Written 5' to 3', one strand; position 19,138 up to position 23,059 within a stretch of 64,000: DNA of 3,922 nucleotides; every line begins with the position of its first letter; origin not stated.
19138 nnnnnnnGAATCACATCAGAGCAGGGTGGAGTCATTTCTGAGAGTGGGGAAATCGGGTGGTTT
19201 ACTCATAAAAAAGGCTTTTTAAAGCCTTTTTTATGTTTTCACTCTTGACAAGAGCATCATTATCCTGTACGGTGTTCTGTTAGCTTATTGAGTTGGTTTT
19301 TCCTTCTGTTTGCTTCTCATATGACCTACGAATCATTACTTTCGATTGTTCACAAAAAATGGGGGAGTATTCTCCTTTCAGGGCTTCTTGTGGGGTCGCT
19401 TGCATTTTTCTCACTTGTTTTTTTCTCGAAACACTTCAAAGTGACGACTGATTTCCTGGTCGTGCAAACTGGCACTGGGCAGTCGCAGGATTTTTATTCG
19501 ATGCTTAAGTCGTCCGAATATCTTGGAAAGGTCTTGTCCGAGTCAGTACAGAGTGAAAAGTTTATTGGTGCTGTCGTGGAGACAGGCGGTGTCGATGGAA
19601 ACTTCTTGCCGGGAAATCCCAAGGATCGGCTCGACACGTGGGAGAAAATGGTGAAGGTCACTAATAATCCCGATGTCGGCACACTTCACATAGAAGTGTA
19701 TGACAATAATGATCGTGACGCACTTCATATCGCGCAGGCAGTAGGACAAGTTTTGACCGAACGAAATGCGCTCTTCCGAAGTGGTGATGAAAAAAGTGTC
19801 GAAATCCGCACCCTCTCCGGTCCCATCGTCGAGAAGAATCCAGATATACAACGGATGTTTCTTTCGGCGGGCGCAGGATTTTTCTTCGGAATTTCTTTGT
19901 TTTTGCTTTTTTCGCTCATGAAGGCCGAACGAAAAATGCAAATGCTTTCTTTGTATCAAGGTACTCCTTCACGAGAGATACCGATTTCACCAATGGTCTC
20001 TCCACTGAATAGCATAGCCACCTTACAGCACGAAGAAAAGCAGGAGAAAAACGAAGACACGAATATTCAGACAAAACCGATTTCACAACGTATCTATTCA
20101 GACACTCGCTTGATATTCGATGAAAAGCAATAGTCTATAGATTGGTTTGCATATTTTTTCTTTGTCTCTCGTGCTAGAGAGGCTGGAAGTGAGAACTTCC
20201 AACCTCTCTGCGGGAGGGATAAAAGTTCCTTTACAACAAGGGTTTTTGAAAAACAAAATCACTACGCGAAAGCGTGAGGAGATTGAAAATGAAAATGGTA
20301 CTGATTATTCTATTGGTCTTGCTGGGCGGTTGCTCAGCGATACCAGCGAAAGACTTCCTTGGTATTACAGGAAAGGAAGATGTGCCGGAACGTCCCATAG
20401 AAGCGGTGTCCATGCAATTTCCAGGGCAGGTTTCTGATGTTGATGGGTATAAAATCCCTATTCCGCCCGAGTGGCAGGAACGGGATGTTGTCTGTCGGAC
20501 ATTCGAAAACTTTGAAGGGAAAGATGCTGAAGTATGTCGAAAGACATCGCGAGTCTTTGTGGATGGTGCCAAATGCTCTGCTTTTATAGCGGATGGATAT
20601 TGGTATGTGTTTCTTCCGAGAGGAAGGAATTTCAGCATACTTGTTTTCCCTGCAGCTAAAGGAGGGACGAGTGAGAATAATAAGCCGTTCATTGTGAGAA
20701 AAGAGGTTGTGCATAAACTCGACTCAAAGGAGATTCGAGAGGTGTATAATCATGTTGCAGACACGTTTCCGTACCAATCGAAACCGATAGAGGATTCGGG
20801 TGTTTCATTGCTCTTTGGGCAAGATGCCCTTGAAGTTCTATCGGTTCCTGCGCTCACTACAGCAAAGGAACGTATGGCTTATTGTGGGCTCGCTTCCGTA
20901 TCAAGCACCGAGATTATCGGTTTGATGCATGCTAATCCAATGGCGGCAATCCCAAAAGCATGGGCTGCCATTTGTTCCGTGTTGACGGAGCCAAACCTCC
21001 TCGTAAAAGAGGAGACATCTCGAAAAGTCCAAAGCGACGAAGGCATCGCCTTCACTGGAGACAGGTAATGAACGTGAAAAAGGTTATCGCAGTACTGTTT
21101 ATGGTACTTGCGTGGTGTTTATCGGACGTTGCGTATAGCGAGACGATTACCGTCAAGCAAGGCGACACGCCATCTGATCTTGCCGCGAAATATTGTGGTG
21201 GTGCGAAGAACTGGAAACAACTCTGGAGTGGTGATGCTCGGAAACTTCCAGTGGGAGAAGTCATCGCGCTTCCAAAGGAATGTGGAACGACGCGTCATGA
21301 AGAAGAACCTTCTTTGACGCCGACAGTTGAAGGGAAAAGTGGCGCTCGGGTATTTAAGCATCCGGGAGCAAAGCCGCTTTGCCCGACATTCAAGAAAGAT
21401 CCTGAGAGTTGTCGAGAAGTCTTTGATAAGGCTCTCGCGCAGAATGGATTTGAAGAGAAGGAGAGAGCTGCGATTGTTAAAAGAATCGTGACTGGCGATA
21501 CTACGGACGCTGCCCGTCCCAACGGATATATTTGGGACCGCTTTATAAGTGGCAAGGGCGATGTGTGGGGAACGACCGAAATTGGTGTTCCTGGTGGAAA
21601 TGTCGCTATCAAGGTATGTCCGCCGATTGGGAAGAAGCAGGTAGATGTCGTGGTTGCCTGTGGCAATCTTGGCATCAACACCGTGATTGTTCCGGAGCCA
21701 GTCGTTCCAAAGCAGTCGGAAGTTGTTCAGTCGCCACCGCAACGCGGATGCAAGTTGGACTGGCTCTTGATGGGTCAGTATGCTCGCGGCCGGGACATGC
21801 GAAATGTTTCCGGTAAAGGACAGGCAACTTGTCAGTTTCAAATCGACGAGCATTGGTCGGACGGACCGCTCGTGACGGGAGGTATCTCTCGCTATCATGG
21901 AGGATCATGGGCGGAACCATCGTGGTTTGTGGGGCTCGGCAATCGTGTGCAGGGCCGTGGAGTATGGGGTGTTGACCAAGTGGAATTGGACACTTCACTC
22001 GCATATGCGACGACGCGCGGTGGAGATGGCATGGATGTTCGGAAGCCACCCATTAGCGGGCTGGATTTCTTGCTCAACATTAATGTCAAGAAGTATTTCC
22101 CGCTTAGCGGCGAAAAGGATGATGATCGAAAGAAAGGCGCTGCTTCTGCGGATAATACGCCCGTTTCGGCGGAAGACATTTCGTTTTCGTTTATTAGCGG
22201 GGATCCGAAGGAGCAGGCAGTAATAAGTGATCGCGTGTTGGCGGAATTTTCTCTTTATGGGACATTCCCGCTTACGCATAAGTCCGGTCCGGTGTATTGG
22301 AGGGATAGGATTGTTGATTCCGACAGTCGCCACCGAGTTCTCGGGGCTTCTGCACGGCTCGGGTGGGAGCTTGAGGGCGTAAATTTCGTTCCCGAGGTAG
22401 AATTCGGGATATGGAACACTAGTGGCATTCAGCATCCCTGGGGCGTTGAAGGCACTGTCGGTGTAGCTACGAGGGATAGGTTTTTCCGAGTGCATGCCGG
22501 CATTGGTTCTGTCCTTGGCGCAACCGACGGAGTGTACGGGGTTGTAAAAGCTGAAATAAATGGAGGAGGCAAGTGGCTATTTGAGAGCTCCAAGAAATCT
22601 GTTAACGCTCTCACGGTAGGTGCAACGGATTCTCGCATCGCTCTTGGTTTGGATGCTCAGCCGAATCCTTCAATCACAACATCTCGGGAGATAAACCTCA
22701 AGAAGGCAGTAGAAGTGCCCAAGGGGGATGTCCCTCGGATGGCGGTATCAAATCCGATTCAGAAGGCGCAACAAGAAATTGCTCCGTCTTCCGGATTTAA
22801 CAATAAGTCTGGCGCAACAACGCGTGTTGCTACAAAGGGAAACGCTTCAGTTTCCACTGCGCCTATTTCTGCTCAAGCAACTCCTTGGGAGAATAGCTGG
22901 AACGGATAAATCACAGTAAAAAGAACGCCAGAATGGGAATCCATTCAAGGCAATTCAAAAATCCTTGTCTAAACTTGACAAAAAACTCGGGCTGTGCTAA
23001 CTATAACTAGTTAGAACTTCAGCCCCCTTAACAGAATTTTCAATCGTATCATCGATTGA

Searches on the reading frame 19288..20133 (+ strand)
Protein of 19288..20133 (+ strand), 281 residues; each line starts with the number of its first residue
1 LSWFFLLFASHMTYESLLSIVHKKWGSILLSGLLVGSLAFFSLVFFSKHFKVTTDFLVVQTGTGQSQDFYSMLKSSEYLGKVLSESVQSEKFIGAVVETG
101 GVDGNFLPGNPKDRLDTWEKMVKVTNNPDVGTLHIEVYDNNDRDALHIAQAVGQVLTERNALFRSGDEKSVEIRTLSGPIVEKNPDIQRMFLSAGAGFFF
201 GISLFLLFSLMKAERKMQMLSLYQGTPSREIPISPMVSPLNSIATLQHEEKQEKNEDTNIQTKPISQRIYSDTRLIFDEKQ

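Call 5: search_protein_families(library=pfam, proteins=[window:19288-20133:+], max_evalue=0.01)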
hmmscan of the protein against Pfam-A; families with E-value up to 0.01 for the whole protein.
window:19288-20133:+ (281 aa): 0 families

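Call 11: search_protein_families(library=ncbifam, proteins=[window:19288-20133:+], max_evalue=0.01)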
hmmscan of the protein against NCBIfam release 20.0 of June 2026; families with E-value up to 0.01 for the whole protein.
window:19288-20133:+ (281 aa): 1 family
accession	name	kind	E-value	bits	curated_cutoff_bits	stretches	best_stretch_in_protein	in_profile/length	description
TIGR01006.1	polys_exp_MPA1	subfamily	1e-09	38.2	296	1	16-161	12-149/226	CspC family polysaccharide chain length determinant protein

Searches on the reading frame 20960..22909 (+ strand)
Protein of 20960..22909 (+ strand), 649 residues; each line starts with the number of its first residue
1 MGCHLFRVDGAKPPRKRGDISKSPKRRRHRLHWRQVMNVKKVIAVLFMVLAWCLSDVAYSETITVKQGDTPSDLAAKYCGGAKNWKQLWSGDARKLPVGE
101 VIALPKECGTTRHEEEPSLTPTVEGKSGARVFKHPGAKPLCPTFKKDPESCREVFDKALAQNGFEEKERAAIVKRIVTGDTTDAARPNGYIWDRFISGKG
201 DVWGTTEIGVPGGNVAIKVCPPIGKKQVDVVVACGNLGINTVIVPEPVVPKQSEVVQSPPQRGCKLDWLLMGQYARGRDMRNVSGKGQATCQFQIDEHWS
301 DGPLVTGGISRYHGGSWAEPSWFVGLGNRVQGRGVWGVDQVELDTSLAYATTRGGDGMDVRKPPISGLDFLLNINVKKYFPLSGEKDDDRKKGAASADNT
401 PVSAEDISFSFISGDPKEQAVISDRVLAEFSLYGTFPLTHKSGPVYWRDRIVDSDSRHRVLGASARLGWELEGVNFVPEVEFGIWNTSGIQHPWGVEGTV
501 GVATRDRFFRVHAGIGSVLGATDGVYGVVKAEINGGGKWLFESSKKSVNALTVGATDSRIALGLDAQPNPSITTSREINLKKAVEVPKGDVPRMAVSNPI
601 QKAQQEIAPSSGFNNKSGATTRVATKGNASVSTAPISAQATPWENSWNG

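Call 5: search_protein_families(library=pfam, proteins=[window:20960-22909:+], max_evalue=0.01)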
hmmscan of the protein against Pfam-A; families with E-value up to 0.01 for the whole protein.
window:20960-22909:+ (649 aa): 0 families

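Call 11: search_protein_families(library=ncbifam, proteins=[window:20960-22909:+], max_evalue=0.01)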
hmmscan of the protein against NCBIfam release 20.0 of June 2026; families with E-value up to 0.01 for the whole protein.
window:20960-22909:+ (649 aa): 0 families

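Call 47: search_protein_families(library=pfam, proteins=[window:21065-22909:+], max_evalue=1)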
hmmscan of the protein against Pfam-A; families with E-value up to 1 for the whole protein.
window:21065-22909:+ (614 aa): 1 family
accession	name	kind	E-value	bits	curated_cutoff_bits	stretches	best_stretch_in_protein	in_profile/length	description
PF01476.26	LysM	-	0.041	14.3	20.9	1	28-53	1-23/43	LysM domain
